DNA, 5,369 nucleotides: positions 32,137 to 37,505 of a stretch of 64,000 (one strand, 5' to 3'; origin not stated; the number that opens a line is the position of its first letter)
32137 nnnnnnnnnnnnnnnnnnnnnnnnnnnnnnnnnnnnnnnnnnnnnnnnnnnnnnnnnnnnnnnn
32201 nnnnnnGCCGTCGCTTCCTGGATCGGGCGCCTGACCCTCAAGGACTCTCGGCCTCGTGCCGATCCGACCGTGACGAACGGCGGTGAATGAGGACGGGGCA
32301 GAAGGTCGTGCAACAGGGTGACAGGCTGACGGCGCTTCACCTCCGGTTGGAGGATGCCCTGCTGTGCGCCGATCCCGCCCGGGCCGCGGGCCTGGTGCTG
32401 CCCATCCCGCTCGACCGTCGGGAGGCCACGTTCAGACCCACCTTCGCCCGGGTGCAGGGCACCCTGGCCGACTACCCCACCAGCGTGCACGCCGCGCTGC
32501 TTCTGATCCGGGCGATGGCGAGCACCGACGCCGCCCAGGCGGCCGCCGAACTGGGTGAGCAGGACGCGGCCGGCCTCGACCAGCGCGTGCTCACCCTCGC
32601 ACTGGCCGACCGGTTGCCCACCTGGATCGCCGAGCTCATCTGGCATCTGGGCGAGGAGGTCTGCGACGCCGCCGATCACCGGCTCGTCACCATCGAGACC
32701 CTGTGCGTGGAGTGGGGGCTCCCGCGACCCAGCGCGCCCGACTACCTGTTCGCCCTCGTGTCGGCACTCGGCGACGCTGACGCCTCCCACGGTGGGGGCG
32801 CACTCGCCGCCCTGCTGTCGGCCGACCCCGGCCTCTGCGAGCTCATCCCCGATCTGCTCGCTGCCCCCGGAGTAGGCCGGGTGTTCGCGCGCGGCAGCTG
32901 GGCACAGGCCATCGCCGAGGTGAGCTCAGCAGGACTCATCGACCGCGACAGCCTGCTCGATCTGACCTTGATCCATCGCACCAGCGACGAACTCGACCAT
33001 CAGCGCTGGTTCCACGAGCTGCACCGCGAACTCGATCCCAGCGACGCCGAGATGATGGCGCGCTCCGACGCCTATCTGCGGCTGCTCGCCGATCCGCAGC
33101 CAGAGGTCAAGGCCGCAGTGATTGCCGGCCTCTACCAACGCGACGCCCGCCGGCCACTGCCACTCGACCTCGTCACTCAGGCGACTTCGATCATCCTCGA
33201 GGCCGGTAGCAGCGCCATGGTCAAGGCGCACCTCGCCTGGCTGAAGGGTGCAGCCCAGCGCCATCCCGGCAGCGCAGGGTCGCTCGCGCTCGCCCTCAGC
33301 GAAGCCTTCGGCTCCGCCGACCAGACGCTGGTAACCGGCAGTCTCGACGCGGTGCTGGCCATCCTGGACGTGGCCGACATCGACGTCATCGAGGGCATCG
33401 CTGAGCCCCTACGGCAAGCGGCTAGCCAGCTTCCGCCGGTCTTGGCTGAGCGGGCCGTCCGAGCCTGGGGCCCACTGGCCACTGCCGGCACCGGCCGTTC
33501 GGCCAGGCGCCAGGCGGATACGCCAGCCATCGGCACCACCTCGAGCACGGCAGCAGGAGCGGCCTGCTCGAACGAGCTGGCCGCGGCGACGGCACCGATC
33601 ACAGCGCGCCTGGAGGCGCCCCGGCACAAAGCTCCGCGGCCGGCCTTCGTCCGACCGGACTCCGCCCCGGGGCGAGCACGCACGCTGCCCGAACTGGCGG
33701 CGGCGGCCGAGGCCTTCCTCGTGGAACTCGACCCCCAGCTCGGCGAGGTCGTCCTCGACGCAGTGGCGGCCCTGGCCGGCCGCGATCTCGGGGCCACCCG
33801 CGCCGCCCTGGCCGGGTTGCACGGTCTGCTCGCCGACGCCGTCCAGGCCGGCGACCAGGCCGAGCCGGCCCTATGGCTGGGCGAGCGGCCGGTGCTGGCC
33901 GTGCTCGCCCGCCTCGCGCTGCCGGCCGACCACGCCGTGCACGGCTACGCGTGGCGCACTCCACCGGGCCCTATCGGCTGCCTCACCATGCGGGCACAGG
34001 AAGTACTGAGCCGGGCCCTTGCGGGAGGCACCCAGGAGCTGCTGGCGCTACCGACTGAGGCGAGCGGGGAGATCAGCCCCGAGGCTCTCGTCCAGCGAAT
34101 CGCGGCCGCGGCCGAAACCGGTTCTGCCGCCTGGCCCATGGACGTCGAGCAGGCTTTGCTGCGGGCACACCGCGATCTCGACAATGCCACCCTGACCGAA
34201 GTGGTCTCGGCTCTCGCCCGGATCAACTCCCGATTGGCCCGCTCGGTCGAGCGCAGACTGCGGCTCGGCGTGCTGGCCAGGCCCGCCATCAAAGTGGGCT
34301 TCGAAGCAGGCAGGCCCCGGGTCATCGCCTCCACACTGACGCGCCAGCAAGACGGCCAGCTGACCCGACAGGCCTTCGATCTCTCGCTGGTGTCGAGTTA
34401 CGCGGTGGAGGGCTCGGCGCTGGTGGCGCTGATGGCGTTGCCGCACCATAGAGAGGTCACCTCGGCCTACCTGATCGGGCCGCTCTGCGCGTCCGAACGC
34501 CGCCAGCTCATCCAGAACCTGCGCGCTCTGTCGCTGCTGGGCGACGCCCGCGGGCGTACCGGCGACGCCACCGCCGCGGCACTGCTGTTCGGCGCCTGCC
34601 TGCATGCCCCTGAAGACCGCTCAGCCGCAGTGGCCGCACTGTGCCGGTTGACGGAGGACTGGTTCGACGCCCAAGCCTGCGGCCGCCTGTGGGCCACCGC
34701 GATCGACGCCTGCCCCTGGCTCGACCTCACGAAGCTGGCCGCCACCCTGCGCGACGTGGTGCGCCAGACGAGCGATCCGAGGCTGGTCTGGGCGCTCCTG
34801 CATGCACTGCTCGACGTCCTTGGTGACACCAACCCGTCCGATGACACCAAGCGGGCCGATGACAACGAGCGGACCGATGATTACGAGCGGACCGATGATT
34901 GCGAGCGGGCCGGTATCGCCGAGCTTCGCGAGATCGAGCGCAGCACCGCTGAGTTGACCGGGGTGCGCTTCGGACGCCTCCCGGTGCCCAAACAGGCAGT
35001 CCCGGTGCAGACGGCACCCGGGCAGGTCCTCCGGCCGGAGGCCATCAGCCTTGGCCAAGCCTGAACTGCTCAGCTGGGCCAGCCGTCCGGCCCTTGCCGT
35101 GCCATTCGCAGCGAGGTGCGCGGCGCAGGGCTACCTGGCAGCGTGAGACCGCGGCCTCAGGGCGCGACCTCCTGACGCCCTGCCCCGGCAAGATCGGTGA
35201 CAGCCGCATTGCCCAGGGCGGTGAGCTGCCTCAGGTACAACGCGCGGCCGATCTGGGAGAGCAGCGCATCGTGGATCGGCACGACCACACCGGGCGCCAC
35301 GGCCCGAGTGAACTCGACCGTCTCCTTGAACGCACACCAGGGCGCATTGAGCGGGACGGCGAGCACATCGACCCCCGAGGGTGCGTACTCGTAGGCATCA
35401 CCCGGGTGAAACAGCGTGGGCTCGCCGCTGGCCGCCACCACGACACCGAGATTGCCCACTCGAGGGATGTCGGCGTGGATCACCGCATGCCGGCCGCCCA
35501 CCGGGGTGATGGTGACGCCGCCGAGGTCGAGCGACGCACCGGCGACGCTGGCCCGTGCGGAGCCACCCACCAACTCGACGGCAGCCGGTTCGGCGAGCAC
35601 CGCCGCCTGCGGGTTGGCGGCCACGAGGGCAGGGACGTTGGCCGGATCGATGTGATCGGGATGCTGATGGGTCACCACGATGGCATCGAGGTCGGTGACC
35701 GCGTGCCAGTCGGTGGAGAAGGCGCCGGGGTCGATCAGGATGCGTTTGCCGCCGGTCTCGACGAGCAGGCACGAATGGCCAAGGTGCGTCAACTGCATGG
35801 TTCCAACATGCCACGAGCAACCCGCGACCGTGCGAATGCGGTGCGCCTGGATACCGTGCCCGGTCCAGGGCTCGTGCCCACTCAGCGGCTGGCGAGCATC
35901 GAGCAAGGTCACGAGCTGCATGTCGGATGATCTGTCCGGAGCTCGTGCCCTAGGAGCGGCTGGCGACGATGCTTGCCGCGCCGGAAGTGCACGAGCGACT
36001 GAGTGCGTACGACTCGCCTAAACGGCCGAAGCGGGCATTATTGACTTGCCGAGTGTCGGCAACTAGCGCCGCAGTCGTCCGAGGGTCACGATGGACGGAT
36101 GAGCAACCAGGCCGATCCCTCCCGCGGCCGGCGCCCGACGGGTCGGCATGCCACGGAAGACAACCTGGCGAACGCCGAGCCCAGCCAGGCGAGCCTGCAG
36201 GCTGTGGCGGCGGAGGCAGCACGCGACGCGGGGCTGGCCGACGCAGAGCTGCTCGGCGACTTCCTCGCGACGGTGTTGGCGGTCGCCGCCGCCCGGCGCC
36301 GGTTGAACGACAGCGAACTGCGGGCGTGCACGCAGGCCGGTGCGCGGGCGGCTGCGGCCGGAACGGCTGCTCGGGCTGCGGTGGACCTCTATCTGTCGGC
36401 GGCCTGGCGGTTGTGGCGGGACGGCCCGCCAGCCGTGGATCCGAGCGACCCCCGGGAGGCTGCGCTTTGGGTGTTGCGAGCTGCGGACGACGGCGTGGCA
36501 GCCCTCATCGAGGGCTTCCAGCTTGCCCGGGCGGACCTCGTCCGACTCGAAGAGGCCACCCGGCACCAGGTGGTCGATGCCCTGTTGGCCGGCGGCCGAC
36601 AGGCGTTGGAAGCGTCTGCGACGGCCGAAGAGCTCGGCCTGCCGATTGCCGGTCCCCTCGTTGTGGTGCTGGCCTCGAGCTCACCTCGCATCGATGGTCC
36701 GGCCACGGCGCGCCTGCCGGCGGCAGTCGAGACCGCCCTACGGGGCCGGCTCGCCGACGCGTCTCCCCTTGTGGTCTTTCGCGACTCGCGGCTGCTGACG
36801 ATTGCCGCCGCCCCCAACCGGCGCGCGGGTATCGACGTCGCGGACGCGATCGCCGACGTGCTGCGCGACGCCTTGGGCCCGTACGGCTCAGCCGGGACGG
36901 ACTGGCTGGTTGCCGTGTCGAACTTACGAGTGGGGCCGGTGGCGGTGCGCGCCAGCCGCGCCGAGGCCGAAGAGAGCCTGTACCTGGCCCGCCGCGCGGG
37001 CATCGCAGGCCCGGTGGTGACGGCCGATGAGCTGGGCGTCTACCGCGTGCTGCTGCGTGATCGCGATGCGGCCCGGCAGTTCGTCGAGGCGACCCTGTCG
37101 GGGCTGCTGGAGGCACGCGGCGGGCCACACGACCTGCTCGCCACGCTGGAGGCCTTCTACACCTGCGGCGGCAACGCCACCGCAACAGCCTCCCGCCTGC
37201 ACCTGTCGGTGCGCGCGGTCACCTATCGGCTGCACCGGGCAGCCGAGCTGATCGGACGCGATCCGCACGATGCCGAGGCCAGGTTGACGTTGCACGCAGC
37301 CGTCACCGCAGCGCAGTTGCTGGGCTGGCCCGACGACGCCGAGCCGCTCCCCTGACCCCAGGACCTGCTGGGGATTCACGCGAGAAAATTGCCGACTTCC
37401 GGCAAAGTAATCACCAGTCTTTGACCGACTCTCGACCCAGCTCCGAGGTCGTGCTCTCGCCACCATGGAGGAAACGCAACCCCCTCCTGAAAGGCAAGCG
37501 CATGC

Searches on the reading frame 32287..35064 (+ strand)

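Call 33: search_protein_families(library=pfam, max_evalue=0.00001, proteins=[window:32287-35064:+])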
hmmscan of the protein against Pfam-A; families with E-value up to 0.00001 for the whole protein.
window:32287-35064:+ (925 aa): 0 families

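Call 60: search_protein_families(library=pfam, max_evalue=0.001, proteins=[window:32287-35064:+])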
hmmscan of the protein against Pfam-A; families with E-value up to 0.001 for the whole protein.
window:32287-35064:+ (925 aa): 1 family
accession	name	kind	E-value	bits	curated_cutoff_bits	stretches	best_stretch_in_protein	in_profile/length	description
PF20103.6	DUF6493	-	0.00049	19.7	25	0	203-274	208-280/317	Domain of unknown function (DUF6493)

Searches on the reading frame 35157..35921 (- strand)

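Call 33: search_protein_families(library=pfam, max_evalue=0.00001, proteins=[window:35157-35921:-])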
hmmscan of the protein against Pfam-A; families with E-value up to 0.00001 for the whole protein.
window:35157-35921:- (254 aa): 3 families
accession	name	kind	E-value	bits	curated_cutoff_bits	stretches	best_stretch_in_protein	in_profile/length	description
PF13483.12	Lactamase_B_3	-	3.5e-22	79.6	24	1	43-217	1-160/160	Beta-lactamase superfamily domain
PF00753.33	Lactamase_B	-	3.2e-09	37.4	22.7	1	47-91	4-57/196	Metallo-beta-lactamase superfamily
PF12706.13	Lactamase_B_2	-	1.4e-08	35.1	27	1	60-217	2-199/200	Beta-lactamase superfamily domain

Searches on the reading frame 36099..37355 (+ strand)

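Call 33: search_protein_families(library=pfam, max_evalue=0.00001, proteins=[window:36099-37355:+])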
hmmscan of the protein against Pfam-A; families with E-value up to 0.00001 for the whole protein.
window:36099-37355:+ (418 aa): 1 family
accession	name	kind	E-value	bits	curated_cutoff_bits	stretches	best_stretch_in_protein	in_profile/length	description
PF13556.12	HTH_30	-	3.4e-16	59.2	27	1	346-403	1-58/59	PucR C-terminal helix-turn-helix domain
